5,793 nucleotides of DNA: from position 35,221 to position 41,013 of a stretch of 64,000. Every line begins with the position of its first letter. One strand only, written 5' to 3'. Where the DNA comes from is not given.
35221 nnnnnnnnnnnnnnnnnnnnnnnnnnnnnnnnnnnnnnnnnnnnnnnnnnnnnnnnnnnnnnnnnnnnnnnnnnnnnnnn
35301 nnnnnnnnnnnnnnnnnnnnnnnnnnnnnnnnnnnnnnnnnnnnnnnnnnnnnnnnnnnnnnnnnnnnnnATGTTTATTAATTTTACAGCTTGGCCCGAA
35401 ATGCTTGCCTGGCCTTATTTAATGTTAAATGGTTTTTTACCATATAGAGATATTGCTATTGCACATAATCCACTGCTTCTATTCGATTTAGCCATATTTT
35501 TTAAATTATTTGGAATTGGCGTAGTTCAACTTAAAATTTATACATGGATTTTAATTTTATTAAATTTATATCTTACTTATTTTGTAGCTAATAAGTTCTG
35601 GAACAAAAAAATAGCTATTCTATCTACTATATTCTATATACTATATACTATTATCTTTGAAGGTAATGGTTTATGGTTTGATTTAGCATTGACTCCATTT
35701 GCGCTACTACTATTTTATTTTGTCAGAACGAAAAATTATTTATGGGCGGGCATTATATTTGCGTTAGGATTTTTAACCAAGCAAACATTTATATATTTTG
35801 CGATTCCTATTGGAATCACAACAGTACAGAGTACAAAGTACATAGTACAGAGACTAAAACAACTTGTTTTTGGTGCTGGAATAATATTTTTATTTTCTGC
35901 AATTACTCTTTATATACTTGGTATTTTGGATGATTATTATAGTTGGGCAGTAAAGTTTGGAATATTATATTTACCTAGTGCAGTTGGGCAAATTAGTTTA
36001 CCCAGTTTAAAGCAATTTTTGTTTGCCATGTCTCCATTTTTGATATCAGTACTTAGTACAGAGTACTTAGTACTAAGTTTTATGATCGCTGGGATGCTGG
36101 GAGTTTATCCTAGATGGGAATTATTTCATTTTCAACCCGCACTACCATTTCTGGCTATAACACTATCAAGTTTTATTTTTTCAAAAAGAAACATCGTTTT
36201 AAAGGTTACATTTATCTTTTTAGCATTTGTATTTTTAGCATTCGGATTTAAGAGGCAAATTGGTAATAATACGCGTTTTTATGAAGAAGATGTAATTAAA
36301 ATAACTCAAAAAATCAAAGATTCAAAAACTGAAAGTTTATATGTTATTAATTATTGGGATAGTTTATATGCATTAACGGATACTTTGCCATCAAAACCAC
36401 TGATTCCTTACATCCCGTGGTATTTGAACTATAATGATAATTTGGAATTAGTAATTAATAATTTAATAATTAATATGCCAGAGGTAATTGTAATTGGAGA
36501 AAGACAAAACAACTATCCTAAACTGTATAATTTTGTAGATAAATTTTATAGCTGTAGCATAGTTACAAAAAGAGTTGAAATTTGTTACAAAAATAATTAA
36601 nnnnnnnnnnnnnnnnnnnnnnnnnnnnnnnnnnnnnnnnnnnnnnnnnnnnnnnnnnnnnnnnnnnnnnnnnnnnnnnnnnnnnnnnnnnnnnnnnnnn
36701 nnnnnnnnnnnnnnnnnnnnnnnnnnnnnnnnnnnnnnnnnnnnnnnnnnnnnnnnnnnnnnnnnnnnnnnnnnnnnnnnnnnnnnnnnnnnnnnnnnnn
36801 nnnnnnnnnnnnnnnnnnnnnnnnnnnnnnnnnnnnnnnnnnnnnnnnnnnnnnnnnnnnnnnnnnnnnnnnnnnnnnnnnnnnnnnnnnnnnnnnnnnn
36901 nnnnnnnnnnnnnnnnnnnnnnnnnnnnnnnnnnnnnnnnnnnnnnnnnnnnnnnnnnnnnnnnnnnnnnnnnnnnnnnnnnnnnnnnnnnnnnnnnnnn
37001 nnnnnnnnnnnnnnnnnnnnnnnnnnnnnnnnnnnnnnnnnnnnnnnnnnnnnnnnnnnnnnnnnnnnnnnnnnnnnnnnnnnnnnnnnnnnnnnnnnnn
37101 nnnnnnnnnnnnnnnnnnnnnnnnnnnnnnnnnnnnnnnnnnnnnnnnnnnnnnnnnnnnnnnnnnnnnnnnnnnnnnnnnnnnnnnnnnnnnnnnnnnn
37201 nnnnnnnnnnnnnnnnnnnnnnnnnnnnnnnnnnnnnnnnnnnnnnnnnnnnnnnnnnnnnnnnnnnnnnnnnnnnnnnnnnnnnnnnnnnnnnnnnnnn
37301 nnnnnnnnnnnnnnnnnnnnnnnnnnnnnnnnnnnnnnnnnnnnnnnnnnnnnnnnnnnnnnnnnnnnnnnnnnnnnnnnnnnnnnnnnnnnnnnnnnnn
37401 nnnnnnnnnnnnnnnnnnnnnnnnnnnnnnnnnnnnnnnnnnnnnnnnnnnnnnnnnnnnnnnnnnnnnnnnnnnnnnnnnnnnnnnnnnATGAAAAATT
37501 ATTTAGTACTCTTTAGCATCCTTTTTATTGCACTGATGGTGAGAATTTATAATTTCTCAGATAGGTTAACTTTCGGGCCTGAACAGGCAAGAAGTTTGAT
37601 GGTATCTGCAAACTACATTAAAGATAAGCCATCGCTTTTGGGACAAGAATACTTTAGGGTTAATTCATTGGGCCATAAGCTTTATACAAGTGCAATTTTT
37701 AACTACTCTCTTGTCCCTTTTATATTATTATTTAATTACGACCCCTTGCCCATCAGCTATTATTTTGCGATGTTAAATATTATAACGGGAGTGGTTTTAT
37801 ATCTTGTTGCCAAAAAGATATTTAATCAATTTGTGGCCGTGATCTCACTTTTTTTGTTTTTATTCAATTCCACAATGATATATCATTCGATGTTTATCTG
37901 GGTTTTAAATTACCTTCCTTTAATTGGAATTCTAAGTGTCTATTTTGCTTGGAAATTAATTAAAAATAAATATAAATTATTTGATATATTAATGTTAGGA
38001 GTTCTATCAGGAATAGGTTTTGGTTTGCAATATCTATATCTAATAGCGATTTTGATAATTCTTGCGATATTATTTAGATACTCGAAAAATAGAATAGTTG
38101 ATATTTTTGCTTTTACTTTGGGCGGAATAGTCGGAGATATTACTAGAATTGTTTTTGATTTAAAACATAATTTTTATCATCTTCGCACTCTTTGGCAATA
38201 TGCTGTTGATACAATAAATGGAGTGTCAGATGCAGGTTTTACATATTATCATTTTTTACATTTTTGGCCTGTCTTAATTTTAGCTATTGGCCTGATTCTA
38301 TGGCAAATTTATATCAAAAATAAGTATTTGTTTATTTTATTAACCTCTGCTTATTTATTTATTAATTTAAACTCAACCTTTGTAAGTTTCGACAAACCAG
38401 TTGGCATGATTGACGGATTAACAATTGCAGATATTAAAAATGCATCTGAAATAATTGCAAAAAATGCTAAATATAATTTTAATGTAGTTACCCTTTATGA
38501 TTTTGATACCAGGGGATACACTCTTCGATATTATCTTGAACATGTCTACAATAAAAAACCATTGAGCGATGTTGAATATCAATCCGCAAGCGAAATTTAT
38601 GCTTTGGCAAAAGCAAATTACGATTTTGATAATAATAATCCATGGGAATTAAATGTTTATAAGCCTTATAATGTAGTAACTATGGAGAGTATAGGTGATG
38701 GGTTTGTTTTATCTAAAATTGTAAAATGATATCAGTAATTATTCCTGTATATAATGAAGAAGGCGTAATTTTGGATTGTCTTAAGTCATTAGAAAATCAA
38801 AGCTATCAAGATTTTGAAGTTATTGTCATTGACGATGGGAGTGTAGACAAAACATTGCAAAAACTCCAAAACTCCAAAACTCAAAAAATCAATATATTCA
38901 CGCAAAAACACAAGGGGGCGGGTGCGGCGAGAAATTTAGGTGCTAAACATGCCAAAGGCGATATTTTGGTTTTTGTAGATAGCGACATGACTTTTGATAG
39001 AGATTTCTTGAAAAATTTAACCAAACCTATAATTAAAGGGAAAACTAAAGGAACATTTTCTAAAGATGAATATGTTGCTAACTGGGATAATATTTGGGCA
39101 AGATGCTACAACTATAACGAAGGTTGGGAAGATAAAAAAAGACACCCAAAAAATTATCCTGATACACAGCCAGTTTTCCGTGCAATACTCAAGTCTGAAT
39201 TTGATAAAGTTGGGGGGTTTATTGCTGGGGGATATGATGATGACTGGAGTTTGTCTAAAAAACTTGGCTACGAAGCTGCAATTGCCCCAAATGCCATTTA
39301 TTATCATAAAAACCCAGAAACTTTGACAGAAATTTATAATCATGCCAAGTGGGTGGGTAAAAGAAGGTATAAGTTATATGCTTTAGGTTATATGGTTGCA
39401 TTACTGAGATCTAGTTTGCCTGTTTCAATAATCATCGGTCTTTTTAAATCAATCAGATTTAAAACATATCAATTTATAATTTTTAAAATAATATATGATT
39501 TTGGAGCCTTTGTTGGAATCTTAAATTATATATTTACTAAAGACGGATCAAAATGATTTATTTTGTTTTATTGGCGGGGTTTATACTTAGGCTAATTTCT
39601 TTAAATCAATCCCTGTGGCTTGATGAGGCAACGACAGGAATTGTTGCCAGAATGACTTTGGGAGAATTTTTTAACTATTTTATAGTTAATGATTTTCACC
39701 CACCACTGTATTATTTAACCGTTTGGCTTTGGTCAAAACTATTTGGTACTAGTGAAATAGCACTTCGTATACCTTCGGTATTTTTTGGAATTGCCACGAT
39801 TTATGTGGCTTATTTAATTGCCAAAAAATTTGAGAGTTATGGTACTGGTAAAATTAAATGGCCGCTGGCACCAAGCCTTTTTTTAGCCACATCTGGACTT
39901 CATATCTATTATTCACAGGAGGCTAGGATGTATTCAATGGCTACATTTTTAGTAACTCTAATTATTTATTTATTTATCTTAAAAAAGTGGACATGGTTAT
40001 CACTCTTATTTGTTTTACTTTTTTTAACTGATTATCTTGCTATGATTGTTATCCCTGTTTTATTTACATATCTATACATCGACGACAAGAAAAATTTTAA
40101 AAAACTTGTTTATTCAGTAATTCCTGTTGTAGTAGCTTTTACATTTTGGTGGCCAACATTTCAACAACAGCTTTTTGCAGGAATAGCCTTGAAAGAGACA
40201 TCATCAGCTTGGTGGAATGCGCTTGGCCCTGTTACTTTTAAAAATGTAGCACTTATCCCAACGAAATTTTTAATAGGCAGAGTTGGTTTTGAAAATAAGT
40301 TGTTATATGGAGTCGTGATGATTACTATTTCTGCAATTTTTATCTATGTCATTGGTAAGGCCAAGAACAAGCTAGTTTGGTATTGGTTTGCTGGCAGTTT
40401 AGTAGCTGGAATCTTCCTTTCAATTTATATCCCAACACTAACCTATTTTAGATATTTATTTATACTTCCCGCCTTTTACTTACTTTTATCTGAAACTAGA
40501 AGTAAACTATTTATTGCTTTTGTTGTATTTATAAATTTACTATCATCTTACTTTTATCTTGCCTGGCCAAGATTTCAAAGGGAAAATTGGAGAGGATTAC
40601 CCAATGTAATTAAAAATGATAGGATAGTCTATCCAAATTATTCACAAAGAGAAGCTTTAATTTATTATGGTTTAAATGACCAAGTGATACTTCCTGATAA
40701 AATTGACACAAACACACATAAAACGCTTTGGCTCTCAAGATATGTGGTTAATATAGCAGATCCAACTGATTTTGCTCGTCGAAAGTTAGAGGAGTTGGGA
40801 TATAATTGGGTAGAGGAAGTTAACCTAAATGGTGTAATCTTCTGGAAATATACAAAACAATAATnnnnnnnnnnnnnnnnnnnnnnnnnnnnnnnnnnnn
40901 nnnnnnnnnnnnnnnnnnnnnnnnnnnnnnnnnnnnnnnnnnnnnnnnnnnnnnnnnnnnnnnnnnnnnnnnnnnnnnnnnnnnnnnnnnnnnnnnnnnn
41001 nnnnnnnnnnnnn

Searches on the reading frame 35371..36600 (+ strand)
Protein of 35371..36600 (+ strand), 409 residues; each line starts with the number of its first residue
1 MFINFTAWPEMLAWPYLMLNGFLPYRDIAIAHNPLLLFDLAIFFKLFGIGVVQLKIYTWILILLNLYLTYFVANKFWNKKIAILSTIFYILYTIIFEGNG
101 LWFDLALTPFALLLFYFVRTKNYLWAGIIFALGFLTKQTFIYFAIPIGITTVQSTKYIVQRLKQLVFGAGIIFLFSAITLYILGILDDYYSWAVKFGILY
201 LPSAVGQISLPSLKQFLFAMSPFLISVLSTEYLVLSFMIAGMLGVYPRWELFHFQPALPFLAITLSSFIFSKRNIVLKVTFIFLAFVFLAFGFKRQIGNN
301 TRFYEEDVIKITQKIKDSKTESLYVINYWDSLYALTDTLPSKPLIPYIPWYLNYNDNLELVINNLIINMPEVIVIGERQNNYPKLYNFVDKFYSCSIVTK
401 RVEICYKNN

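Call 36: search_protein_families(library=ncbifam, proteins=[window:35371-36600:+], max_evalue=0.001)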
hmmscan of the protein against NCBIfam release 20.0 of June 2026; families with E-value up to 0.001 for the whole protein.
window:35371-36600:+ (409 aa): 0 families

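Call 74: search_protein_families(library=pfam, proteins=[window:35371-36600:+], max_evalue=0.5)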
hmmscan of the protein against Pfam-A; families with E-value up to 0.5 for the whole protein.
window:35371-36600:+ (409 aa): 2 families
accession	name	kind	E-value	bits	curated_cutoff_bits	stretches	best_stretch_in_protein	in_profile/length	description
PF13231.12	PMT_2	-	1.2e-07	32.6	26.1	1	32-177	2-156/160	Dolichyl-phosphate-mannose-protein mannosyltransferase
PF09852.15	DUF2079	-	0.0056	16.3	28.2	1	31-299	44-310/459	Predicted membrane protein (DUF2079)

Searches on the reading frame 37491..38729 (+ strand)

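Call 74: search_protein_families(library=pfam, proteins=[window:37491-38729:+], max_evalue=0.5)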
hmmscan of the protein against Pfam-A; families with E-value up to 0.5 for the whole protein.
window:37491-38729:+ (412 aa): 2 families
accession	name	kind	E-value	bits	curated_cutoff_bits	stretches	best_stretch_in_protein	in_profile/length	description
PF18917.5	LiaI-LiaF-like_TM1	-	0.047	14.2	27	1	249-270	20-41/42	LiaI-LiaF-like transmembrane region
PF01751.28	Toprim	-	0.18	12.4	23.1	1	302-352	37-79/96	Toprim domain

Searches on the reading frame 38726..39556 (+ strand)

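Call 36: search_protein_families(library=ncbifam, proteins=[window:38726-39556:+], max_evalue=0.001)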
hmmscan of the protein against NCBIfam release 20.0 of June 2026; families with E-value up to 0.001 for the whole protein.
window:38726-39556:+ (276 aa): 27 families (the best 25 are shown)
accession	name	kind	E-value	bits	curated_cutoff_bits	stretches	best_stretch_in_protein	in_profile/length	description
NF041875.1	EPS_EpsD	equivalog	7.1e-24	84.8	370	1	2-202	1-215/325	exopolysaccharide biosynthesis glycosyltransferase EpsD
TIGR04283.1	glyco_like_mftF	equivalog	1.1e-21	77.4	182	1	2-180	1-169/221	TIGR04283 family arsenosugar biosynthesis glycosyltransferase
NF007482.0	PRK10073.1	equivalog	1e-20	74.1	423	1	2-98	8-106/334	glycosyltransferase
NF047683.1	TeichurnBiosyTuaG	equivalog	5.6e-20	72.1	400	1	2-119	8-128/252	teichuronic acid biosynthesis protein TuaG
TIGR03937.1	PgaC_IcaA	equivalog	7.6e-20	71.2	422.3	1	1-108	46-156/407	poly-beta-1,6-N-acetyl-D-glucosamine synthase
TIGR03965.1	mycofact_glyco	equivalog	7.8e-18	64.6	280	1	2-101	76-178/467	mycofactocin biosynthesis glycosyltransferase MftF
NF038299.1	EPS_HpsN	equivalog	1.2e-17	63.9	425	1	1-102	2-106/317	hormogonium polysaccharide biosynthesis glycosyltransferase HpsN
NF050050.1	ProtGlycPglI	equivalog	1.4e-12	47.7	500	1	2-104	4-110/306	GalNAc(5)-diNAcBac-PP-undecaprenol beta-1,3-glucosyltransferase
TIGR03111.1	glyc2_xrt_Gpos1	hypoth_equivalog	2e-12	46.7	363.95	1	2-100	51-154/439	TIGR03111 family XrtG-associated glycosyltransferase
TIGR04242.1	nodulat_NodC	equivalog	7.4e-12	44.9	550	1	2-102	50-156/395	chitooligosaccharide synthase NodC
TIGR04182.1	glyco_TIGR04182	equivalog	8.7e-12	45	325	1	2-108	2-103/293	S-layer glycoprotein N-glycosyltransferase AglJ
NF038302.1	EPS_HpsE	equivalog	1.6e-11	43.7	300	1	2-100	3-109/307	hormogonium polysaccharide biosynthesis glycosyltransferase HpsE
NF041394.1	GtaseAglG_Halo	equivalog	2.6e-11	43.4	440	1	2-99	3-104/304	glucosyl-dolichyl phosphate glucuronosyltransferase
NF010496.0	PRK13915.1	equivalog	2.7e-11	43.1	262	1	2-106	33-146/307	glucosyl-3-phosphoglycerate synthase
NF050819.1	PolSacchBiosHfsG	equivalog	7.2e-11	41.8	500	1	2-103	14-118/302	polysaccharide biosynthesis protein HfsG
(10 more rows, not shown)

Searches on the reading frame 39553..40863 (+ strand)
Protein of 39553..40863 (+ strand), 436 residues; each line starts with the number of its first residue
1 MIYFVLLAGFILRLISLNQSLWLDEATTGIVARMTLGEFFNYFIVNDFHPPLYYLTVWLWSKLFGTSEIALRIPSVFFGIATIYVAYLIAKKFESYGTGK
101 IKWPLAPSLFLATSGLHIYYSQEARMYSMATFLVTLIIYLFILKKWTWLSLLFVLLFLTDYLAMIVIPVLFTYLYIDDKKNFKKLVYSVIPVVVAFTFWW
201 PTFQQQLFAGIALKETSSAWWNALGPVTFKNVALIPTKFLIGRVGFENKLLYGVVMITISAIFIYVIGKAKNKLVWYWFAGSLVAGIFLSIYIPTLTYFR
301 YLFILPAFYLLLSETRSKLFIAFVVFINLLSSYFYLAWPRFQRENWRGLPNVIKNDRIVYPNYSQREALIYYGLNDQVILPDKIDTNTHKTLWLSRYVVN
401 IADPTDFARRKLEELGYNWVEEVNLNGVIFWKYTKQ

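Call 36: search_protein_families(library=ncbifam, proteins=[window:39553-40863:+], max_evalue=0.001)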
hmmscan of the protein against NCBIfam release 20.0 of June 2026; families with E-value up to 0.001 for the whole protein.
window:39553-40863:+ (436 aa): 1 family
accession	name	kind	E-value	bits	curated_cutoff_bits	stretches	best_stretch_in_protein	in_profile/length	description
TIGR03663.1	TIGR03663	subfamily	3.9e-06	26.1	126.25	1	2-183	4-188/435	flippase activity-associated protein Agl23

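Call 74: search_protein_families(library=pfam, proteins=[window:39553-40863:+], max_evalue=0.5)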
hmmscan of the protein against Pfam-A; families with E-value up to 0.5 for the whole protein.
window:39553-40863:+ (436 aa): 1 family
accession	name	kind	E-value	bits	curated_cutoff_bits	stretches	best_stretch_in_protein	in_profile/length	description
PF13231.12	PMT_2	-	2.7e-06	28.1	26.1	1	49-197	2-154/160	Dolichyl-phosphate-mannose-protein mannosyltransferase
